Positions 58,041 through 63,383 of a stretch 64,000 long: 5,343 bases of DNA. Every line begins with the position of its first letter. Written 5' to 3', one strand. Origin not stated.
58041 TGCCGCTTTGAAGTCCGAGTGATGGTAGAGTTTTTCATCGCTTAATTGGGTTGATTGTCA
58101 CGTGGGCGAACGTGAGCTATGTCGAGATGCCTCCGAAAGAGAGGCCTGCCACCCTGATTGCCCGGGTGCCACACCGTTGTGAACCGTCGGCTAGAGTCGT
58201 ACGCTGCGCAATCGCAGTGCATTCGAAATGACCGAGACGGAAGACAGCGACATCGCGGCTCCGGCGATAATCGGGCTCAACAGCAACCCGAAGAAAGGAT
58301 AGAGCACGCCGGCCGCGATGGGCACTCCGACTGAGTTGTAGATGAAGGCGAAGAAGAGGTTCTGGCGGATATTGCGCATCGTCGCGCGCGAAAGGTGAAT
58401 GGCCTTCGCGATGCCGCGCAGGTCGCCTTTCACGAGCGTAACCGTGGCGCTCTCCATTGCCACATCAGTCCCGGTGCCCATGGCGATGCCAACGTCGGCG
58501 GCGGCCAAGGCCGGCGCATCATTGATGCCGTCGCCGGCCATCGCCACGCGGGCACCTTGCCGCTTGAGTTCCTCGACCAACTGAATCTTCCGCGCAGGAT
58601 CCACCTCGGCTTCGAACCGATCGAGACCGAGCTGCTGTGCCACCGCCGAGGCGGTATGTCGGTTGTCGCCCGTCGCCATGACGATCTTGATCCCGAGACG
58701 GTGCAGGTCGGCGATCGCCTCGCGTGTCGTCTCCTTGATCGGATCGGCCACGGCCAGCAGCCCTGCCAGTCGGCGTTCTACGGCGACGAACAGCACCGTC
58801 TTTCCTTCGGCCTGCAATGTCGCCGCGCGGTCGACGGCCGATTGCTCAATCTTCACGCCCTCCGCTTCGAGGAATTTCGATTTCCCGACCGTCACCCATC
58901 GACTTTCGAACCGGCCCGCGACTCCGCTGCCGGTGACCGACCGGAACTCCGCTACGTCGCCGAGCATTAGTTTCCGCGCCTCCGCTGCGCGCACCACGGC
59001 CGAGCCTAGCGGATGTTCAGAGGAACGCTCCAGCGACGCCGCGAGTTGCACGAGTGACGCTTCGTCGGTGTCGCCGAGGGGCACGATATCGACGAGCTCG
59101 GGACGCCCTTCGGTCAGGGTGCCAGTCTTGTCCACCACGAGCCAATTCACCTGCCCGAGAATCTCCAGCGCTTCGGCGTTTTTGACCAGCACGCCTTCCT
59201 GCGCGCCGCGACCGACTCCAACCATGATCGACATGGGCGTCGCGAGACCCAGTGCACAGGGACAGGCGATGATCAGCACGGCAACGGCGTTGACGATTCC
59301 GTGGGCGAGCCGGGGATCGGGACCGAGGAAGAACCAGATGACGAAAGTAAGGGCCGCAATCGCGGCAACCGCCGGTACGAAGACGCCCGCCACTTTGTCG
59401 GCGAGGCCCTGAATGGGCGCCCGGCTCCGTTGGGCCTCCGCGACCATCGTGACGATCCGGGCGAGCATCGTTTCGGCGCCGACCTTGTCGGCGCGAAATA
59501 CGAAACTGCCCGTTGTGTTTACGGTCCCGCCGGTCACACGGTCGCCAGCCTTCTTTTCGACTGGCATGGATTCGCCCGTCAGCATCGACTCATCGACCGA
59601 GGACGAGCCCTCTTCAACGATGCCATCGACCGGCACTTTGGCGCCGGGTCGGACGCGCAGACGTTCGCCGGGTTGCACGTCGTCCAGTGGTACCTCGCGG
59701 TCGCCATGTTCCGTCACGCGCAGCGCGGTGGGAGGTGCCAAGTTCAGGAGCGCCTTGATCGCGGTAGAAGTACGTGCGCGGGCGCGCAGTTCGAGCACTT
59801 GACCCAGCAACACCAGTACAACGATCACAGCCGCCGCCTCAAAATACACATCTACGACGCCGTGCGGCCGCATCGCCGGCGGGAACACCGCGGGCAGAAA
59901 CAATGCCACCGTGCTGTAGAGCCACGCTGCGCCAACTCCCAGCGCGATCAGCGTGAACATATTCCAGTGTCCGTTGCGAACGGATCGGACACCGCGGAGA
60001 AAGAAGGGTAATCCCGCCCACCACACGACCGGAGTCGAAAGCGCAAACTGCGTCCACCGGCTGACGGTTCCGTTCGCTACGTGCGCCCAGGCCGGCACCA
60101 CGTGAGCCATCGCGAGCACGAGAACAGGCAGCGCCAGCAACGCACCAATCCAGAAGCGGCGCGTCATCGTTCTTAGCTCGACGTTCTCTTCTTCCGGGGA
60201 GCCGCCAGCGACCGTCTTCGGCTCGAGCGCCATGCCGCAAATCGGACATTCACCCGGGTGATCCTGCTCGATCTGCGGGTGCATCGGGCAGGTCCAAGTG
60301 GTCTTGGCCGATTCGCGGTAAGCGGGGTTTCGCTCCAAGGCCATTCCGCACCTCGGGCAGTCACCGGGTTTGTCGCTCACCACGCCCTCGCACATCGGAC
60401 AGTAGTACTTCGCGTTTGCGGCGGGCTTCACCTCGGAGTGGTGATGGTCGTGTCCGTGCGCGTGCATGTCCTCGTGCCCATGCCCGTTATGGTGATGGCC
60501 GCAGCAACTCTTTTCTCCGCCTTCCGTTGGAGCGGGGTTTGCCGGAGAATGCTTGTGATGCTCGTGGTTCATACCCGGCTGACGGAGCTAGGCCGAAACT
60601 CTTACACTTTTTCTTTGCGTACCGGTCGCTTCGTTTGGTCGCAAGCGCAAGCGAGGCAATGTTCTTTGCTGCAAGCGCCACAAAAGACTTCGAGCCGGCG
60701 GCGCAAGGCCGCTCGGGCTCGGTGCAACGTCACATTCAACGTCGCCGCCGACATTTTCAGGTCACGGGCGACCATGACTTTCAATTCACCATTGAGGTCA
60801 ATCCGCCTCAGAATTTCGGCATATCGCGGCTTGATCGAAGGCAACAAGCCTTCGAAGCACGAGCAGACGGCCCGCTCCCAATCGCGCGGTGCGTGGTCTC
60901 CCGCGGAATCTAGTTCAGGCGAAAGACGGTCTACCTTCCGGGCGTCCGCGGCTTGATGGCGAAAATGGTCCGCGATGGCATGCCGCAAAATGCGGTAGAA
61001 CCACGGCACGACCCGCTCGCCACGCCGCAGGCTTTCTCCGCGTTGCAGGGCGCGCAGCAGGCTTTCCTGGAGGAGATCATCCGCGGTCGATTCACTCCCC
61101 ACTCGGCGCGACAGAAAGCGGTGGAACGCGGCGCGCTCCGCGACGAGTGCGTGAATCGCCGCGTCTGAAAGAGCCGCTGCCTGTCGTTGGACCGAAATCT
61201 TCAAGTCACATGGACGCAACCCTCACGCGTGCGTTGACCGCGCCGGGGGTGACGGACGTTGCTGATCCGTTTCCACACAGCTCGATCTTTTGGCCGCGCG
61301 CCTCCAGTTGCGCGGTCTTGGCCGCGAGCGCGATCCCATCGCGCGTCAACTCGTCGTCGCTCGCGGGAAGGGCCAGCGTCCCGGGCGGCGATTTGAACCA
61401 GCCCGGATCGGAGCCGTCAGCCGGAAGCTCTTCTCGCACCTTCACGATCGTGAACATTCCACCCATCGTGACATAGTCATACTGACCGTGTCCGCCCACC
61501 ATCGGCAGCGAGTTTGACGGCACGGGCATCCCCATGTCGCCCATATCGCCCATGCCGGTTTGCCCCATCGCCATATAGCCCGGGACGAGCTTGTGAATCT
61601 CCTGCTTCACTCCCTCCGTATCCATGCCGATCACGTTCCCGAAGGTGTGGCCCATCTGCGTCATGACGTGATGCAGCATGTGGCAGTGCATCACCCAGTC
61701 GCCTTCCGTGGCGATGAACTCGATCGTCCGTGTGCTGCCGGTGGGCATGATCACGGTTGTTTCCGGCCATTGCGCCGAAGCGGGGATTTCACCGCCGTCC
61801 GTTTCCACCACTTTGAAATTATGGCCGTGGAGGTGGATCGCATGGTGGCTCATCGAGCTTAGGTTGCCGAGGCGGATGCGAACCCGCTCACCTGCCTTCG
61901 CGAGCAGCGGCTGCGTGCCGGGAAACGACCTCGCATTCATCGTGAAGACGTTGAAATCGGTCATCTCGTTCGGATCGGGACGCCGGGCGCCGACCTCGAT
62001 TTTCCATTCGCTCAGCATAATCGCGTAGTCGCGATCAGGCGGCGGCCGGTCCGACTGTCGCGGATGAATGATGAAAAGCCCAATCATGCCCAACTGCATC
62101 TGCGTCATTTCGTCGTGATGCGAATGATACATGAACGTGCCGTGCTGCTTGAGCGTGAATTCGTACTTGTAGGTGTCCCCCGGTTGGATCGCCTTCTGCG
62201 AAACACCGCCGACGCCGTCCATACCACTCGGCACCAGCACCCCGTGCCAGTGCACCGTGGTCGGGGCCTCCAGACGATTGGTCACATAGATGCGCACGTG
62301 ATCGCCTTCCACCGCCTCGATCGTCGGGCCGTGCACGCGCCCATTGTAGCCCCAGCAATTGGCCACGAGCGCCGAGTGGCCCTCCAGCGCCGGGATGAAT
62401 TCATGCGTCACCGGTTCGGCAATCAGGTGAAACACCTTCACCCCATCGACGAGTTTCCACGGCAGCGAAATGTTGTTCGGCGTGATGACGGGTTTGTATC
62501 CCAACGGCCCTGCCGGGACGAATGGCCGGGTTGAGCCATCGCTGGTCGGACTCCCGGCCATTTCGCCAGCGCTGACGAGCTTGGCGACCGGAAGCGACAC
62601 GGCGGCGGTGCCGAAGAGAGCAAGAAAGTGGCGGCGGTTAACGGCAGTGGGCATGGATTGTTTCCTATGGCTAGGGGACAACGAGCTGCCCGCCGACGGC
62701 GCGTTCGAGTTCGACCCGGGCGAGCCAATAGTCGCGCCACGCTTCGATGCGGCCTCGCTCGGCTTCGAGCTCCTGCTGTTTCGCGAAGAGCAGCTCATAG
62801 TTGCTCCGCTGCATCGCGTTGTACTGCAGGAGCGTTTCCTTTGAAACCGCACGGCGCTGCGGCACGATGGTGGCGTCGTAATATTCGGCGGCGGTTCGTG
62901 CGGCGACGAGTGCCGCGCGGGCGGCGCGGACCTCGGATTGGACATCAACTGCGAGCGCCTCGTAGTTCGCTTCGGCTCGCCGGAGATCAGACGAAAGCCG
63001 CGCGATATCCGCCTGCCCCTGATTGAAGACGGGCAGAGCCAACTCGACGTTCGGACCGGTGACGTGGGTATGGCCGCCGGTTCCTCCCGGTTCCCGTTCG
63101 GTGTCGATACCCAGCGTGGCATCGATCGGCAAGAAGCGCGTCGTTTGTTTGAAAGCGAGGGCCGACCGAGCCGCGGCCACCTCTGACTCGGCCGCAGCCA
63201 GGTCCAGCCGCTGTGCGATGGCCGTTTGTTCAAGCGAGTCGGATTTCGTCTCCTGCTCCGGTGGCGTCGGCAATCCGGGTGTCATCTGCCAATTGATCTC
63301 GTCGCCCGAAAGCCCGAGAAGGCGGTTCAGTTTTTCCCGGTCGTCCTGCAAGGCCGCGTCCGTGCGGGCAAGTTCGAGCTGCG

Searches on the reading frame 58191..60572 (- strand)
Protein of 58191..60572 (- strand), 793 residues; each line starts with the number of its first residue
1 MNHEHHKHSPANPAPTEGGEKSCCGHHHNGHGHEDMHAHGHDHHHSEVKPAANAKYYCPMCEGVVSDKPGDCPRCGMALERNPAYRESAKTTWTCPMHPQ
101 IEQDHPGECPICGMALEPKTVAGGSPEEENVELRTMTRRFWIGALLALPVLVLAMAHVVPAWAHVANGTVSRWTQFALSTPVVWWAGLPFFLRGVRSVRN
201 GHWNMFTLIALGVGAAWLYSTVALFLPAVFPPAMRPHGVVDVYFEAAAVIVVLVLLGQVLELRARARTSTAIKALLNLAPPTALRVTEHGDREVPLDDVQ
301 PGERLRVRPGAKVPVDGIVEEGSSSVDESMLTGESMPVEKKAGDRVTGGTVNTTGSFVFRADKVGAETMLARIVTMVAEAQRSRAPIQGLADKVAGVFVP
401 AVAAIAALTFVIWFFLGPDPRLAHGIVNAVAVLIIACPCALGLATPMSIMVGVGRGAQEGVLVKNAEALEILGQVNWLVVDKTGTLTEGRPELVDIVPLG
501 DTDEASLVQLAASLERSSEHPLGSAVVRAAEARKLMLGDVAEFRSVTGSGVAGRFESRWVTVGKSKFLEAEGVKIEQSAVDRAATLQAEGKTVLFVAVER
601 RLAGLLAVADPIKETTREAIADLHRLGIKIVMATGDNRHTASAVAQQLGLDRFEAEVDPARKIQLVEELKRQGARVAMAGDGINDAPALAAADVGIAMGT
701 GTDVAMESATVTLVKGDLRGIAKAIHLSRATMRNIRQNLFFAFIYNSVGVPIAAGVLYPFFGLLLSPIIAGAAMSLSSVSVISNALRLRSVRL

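Call 76: search_protein_families(library=pfam, proteins=[window:58191-60572:-], max_evalue=0.00001)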
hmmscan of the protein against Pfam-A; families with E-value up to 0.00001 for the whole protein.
window:58191-60572:- (793 aa): 4 families
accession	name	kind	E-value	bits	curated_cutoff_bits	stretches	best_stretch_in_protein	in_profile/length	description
PF00122.25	E1-E2_ATPase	-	2.4e-59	200.4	28.1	1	278-458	2-180/181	E1-E2 ATPase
PF00702.32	Hydrolase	-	1.2e-36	127.4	26.4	1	478-693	4-191/191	haloacid dehalogenase-like hydrolase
PF19335.5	HMBD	-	4.5e-23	81.3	23.6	2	93-119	2-28/28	Heavy metal binding domain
PF08282.18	Hydrolase_3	-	4e-12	46.9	20.9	1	664-725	194-255/255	haloacid dehalogenase-like hydrolase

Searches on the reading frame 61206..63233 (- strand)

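Call 58: search_protein_families(library=pfam, proteins=[window:61206-63233:-], max_evalue=0.00001)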
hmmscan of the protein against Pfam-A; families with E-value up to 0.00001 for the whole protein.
window:61206-63233:- (675 aa): 3 families
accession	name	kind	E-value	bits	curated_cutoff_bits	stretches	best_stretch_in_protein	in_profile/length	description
PF07732.21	Cu-oxidase_3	-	3.2e-36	124.4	21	1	291-393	15-118/119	Multicopper oxidase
PF07731.20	Cu-oxidase_2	-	5.6e-27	94.6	20.4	1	417-531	5-131/137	Multicopper oxidase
PF00394.28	Cu-oxidase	-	1.5e-07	32.1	21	1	440-482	57-99/157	Multicopper oxidase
